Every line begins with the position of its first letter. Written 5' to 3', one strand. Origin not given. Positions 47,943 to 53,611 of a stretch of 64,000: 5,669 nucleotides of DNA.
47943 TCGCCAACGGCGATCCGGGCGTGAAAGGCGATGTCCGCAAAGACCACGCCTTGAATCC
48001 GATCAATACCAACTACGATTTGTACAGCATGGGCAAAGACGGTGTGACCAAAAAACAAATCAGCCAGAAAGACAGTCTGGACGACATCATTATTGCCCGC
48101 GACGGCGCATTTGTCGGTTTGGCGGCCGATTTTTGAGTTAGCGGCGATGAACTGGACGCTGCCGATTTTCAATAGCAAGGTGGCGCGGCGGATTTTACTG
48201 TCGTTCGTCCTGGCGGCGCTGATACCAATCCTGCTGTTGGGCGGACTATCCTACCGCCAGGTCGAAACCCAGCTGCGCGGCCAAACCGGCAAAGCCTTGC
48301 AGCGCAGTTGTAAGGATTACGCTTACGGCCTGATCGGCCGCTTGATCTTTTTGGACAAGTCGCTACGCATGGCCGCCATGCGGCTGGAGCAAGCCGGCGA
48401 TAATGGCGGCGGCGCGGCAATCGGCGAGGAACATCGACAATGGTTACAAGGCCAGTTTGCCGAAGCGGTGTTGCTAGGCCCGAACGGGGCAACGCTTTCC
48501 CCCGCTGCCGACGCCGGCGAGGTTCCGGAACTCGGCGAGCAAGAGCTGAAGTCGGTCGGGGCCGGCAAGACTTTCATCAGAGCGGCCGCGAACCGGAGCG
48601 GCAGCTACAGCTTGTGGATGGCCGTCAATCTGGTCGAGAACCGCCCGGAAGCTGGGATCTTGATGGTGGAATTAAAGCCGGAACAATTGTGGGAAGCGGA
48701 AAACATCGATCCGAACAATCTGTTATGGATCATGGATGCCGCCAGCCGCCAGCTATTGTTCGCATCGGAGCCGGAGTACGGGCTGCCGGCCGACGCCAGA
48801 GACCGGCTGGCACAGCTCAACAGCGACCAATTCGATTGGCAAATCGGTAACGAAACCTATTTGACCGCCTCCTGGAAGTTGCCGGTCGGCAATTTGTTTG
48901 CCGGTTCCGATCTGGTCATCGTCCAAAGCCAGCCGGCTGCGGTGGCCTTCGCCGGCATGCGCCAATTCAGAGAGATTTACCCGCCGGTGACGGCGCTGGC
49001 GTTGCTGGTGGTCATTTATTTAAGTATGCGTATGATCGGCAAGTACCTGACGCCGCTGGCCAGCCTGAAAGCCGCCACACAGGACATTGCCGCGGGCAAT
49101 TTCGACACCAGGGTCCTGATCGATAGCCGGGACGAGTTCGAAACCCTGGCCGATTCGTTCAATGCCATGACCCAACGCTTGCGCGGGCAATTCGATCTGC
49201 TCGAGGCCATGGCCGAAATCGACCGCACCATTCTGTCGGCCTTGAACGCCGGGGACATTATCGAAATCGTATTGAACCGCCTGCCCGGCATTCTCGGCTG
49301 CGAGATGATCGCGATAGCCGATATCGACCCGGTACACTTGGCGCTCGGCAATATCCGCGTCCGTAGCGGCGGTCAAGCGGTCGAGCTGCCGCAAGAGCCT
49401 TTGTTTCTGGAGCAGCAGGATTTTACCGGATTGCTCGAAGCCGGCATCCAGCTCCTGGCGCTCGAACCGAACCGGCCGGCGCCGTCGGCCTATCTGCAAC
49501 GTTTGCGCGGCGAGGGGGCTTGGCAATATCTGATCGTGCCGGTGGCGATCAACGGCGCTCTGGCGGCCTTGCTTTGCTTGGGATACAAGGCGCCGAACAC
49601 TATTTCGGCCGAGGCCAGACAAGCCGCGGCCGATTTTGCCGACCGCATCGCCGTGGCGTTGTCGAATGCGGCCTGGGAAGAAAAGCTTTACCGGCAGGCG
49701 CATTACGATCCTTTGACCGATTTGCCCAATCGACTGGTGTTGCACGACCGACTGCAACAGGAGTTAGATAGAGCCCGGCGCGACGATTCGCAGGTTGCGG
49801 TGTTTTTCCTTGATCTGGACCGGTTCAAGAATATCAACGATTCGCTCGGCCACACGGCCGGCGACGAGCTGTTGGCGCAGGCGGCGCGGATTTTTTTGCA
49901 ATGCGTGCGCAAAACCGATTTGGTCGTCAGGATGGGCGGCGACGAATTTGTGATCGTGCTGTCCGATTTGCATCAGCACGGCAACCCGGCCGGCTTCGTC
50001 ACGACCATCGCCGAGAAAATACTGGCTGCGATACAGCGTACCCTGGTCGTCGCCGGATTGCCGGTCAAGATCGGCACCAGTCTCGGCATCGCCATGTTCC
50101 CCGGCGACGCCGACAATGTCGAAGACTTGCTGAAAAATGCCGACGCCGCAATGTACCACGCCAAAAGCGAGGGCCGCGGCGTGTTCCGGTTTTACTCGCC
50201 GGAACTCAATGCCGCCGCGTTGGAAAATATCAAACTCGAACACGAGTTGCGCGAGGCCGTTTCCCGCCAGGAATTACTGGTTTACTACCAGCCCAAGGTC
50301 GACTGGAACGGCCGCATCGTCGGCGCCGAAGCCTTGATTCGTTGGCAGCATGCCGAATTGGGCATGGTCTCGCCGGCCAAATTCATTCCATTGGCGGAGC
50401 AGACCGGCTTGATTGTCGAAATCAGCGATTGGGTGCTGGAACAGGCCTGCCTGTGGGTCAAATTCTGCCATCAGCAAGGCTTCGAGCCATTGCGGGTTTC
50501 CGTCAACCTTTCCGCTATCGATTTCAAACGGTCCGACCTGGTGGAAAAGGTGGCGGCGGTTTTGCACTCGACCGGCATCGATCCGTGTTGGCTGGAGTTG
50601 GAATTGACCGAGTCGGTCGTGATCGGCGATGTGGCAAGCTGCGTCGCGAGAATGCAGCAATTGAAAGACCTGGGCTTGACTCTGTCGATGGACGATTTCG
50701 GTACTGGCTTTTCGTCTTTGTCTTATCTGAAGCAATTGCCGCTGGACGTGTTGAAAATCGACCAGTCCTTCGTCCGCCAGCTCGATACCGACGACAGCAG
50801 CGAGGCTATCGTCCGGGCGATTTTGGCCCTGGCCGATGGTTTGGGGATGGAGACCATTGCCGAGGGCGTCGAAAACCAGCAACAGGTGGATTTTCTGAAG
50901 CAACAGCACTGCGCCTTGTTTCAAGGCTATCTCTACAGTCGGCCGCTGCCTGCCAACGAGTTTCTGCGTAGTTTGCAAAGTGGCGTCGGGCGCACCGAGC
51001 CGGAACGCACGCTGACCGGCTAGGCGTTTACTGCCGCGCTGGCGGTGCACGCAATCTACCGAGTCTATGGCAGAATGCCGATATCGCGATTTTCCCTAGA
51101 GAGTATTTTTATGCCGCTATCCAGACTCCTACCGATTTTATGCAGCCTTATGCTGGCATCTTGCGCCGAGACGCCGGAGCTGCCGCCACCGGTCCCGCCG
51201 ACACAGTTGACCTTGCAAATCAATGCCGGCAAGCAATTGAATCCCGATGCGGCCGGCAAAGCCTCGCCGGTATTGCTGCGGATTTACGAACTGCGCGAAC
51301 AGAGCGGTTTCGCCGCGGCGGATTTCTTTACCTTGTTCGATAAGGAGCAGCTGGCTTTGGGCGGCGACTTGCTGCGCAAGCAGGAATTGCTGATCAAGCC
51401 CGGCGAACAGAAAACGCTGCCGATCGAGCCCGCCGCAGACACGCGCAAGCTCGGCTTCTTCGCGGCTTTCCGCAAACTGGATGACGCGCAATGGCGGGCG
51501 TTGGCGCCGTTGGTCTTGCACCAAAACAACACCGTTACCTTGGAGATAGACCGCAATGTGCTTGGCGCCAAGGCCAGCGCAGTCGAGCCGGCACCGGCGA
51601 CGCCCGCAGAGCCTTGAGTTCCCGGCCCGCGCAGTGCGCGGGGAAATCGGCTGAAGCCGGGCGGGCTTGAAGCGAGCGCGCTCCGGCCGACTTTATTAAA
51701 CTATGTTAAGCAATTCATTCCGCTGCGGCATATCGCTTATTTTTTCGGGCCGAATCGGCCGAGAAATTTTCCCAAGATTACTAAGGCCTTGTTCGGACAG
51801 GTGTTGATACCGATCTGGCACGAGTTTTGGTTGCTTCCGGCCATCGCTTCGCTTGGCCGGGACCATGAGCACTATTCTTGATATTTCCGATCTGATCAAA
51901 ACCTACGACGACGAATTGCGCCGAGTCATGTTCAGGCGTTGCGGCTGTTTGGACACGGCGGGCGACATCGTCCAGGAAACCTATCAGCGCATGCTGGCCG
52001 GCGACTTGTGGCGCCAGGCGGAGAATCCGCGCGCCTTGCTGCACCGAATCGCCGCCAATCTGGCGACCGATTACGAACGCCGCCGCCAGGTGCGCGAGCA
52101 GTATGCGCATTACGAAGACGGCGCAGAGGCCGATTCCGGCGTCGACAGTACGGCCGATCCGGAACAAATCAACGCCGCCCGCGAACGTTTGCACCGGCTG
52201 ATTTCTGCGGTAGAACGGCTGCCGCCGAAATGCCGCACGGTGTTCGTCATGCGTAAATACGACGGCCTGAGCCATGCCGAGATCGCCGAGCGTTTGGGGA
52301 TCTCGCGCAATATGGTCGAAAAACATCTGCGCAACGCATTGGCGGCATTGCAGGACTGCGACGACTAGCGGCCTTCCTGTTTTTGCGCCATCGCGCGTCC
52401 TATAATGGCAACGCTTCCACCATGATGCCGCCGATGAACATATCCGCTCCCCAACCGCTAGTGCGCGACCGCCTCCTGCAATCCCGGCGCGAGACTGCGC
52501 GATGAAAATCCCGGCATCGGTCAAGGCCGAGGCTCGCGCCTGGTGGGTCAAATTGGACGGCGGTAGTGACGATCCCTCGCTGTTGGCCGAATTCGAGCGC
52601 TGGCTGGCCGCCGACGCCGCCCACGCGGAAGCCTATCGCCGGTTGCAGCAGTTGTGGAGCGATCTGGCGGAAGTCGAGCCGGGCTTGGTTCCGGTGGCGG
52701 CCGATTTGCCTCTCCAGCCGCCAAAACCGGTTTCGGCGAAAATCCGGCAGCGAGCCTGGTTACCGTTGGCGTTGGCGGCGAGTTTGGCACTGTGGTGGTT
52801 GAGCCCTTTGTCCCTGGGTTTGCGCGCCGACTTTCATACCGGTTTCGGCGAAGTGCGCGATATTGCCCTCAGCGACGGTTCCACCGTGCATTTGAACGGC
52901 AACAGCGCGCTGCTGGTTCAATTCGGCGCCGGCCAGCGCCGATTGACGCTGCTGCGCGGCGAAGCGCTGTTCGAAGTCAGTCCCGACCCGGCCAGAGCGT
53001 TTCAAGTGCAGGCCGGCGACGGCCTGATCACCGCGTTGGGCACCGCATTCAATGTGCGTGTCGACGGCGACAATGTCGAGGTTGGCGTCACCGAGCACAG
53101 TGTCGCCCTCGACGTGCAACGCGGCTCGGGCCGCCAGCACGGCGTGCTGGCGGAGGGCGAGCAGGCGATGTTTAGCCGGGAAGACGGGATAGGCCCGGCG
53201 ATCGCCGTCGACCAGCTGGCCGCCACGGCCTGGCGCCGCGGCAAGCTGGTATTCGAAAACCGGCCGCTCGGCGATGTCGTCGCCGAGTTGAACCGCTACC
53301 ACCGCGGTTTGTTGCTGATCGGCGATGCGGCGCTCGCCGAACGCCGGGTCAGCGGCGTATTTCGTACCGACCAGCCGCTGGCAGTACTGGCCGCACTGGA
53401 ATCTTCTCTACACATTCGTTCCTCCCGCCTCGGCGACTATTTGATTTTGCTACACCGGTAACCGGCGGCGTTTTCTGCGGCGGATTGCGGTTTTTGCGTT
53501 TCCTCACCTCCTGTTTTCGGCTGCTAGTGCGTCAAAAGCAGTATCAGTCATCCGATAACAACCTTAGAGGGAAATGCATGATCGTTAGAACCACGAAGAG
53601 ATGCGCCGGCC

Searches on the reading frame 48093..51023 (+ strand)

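Call 33: search_protein_families(library=pfam, proteins=[window:48093-51023:+], max_evalue=0.00001)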
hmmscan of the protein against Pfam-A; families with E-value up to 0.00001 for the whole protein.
window:48093-51023:+ (976 aa): 3 families
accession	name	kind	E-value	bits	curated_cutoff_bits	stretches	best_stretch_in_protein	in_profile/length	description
PF00563.25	EAL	-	3.5e-74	249.6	31.3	1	718-951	3-236/236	EAL domain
PF00990.26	GGDEF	-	7e-49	166.1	23.8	1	536-695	1-159/161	Diguanylate cyclase, GGDEF domain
PF00672.30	HAMP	-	4e-14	53.1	25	1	319-364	7-52/53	HAMP domain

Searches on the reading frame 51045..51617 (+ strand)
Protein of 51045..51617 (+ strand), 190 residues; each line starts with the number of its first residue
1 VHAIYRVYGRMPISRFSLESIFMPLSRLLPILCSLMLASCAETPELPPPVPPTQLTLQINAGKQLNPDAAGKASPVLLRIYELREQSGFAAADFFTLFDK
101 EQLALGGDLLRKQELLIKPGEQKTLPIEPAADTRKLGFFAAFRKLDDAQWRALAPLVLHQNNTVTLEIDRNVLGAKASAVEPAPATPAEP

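Call 33: search_protein_families(library=pfam, proteins=[window:51045-51617:+], max_evalue=0.00001)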
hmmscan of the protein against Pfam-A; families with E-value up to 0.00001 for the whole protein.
window:51045-51617:+ (190 aa): 1 family
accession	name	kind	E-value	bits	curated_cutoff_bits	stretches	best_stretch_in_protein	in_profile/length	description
PF12790.13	T6SS-SciN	-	1.2e-35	122.3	27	1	53-171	1-120/120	Type VI secretion lipoprotein, VasD, EvfM, TssJ, VC_A0113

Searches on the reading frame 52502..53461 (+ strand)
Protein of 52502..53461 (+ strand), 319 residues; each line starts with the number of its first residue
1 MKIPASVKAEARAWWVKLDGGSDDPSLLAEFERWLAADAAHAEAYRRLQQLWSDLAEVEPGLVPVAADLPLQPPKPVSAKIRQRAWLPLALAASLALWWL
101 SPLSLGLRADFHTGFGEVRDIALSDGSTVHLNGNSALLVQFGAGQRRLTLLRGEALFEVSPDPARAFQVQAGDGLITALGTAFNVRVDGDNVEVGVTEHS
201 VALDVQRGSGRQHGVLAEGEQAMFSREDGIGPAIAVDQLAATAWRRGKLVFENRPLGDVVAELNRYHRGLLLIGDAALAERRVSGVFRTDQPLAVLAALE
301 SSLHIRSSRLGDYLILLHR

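Call 33: search_protein_families(library=pfam, proteins=[window:52502-53461:+], max_evalue=0.00001)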
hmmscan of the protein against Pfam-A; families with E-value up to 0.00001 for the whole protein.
window:52502-53461:+ (319 aa): 2 families
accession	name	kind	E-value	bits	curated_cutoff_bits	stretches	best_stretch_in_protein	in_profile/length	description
PF04773.18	FecR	-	1.2e-21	77.3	24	1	110-201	2-96/97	FecR protein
PF16220.10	DUF4880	-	9.1e-12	45.1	25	1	10-51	2-43/43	Domain of unknown function (DUF4880)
